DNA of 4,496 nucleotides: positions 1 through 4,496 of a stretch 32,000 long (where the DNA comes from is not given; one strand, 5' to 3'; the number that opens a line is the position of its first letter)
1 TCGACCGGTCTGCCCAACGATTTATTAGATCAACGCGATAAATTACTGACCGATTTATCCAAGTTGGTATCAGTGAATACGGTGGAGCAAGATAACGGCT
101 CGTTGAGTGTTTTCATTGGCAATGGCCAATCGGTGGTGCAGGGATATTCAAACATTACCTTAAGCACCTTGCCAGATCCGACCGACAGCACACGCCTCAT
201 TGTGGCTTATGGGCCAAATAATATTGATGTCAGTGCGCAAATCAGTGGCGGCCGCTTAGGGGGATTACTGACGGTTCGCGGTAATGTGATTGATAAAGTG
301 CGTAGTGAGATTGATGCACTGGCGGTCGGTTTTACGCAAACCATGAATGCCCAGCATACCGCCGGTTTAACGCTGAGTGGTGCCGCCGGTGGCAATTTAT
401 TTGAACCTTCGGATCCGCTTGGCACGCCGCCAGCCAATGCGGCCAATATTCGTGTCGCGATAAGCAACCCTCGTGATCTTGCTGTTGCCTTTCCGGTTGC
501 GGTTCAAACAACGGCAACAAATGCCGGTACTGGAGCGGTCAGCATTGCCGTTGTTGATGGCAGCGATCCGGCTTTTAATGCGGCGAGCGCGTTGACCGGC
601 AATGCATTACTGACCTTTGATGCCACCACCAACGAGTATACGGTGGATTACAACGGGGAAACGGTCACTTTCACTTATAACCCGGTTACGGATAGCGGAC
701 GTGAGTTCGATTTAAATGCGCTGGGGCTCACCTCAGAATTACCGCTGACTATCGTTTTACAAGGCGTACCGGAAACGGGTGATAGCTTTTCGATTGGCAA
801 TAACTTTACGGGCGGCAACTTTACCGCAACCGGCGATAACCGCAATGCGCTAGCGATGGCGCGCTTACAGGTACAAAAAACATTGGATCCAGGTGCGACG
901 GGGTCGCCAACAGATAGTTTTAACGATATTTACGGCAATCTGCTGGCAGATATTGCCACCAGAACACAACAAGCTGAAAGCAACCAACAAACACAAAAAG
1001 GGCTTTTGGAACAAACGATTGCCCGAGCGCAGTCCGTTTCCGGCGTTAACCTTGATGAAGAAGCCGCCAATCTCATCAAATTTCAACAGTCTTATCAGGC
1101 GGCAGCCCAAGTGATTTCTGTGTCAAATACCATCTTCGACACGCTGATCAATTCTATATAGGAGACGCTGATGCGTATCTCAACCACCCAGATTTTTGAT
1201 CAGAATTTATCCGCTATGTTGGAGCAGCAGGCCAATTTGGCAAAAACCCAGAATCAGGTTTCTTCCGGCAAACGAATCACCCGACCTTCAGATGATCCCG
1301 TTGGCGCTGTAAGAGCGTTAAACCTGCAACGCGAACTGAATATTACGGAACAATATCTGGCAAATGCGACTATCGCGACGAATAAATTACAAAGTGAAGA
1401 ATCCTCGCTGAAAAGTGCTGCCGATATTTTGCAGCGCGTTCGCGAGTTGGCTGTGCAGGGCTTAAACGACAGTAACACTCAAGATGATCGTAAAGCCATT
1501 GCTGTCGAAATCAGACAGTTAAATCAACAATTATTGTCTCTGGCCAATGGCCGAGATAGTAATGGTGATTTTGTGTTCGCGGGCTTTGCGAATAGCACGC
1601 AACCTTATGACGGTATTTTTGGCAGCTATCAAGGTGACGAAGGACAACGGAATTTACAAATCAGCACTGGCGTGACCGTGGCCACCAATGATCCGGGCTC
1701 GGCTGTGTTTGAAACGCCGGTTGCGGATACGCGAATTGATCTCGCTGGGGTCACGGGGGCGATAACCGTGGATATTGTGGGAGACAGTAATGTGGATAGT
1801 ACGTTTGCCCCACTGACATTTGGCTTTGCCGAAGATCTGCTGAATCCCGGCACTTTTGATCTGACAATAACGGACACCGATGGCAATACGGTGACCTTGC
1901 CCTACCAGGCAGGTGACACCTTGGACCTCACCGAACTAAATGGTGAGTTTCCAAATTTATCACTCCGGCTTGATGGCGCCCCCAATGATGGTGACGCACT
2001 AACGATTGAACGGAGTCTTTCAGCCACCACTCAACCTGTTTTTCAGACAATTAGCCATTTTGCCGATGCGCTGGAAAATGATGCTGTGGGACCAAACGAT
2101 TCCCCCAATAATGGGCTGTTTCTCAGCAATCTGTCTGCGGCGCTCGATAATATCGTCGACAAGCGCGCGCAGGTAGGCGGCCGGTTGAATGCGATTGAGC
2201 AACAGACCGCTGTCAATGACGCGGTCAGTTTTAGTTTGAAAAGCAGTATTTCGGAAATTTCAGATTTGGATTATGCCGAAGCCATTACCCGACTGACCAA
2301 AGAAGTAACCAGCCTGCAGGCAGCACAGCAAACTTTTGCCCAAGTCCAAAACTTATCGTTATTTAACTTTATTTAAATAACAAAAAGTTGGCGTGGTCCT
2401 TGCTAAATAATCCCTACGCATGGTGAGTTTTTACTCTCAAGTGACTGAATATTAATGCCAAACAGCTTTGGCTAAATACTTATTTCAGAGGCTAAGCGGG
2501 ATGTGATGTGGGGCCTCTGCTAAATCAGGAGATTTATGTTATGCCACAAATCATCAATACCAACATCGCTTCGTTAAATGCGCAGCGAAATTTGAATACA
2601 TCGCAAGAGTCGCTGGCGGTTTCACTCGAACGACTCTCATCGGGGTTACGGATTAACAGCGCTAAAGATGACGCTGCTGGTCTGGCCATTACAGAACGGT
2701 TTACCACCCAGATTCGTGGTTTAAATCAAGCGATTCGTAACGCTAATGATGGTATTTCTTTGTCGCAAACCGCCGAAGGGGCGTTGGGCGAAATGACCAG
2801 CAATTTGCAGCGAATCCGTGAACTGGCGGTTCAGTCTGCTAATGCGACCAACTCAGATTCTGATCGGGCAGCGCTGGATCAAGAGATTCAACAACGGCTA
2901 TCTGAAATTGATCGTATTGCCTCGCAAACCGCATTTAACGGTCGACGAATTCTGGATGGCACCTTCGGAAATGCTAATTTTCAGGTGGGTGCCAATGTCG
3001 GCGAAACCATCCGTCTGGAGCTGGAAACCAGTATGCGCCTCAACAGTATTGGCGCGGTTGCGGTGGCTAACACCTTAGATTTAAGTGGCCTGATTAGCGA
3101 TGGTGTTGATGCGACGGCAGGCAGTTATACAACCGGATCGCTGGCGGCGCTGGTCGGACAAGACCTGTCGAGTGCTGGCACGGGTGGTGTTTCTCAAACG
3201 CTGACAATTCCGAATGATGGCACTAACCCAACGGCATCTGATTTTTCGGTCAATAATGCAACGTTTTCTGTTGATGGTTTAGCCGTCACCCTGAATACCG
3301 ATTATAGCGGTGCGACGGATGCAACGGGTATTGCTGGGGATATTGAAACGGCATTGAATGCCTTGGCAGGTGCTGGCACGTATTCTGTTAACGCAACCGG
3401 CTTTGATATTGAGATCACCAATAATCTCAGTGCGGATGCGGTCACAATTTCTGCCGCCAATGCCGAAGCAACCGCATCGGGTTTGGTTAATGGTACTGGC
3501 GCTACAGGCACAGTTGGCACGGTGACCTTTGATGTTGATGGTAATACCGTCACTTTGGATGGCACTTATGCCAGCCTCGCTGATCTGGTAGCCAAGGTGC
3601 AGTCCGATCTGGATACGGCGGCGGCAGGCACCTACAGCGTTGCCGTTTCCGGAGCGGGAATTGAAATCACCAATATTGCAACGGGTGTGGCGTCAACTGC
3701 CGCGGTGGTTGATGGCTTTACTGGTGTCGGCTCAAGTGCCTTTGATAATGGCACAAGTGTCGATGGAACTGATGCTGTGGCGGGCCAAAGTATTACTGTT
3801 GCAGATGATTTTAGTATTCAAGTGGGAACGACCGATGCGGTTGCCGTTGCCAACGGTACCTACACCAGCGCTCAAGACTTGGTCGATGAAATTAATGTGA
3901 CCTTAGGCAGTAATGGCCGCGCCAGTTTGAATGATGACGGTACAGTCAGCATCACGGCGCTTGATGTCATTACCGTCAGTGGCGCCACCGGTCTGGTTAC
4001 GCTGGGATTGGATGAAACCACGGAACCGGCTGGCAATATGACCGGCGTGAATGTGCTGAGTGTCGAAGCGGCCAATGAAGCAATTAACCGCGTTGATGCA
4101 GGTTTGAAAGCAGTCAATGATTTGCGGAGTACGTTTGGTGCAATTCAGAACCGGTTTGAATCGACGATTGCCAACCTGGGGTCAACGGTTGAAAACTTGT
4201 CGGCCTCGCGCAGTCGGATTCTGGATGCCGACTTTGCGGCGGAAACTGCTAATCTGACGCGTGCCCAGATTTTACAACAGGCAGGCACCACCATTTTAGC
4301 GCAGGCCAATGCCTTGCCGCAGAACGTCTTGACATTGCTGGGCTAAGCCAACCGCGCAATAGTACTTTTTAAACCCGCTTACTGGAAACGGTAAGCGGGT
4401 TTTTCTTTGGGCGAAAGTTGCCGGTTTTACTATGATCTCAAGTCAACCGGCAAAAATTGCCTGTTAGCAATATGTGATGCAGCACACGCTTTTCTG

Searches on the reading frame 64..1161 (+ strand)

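Call 6: search_protein_families(library=pfam, proteins=[window:64-1161:+])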
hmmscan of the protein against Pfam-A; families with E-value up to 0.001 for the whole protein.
window:64-1161:+ (365 aa): 2 families
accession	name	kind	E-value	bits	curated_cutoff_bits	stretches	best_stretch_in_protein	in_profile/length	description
PF22638.1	FlgK_D1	-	1.7e-29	103.5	28.6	1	1-113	119-233/233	Flagellar hook-associated protein FlgK helical domain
PF06429.18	Flg_bbr_C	-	1.1e-10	41.3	23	1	324-363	6-45/46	Flagellar basal body rod FlgEFG protein C-terminal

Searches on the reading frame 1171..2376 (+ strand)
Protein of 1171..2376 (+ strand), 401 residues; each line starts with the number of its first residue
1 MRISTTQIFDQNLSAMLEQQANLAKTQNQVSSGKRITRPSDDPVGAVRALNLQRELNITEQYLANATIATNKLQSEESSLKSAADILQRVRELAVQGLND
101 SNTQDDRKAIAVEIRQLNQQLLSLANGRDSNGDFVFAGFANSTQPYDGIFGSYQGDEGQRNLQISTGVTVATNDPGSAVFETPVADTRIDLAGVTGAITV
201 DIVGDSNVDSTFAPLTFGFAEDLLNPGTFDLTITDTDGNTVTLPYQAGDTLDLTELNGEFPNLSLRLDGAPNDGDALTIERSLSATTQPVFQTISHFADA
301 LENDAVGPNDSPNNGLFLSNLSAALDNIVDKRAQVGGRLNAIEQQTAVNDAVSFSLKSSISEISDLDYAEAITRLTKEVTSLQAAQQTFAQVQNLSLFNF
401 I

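Call 6: search_protein_families(library=pfam, proteins=[window:1171-2376:+])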
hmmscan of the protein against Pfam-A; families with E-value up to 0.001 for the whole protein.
window:1171-2376:+ (401 aa): 2 families
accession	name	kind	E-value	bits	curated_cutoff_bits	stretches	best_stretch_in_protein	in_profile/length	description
PF00669.25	Flagellin_N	-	1e-26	94.1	26.6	1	3-138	1-136/139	Bacterial flagellin N-terminal helical region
PF00700.27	Flagellin_C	-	1.7e-08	35.1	23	1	319-400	2-85/86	Bacterial flagellin C-terminal helical region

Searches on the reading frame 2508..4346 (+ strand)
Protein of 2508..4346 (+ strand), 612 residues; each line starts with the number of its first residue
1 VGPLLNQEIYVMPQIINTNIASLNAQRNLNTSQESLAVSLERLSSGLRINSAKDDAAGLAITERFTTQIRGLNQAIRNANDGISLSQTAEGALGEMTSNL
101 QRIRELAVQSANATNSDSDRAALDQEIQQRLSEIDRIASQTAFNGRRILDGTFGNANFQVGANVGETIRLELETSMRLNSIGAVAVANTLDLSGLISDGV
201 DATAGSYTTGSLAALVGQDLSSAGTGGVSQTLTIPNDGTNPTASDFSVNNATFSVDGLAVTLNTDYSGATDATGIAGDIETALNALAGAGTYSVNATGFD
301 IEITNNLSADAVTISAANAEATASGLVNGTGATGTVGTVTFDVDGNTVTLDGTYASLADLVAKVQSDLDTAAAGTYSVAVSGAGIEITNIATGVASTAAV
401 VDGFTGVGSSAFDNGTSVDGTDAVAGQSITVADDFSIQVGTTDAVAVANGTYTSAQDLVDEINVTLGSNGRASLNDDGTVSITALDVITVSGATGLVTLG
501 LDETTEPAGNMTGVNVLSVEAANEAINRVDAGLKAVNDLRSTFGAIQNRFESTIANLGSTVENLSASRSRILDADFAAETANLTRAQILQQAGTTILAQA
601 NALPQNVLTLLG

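Call 6: search_protein_families(library=pfam, proteins=[window:2508-4346:+])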
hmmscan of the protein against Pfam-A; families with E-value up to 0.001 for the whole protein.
window:2508-4346:+ (612 aa): 2 families
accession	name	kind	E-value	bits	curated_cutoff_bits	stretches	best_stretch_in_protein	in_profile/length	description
PF00669.25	Flagellin_N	-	4.8e-47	159.9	26.6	1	16-152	1-137/139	Bacterial flagellin N-terminal helical region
PF00700.27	Flagellin_C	-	1.2e-26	93.3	23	1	527-611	2-86/86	Bacterial flagellin C-terminal helical region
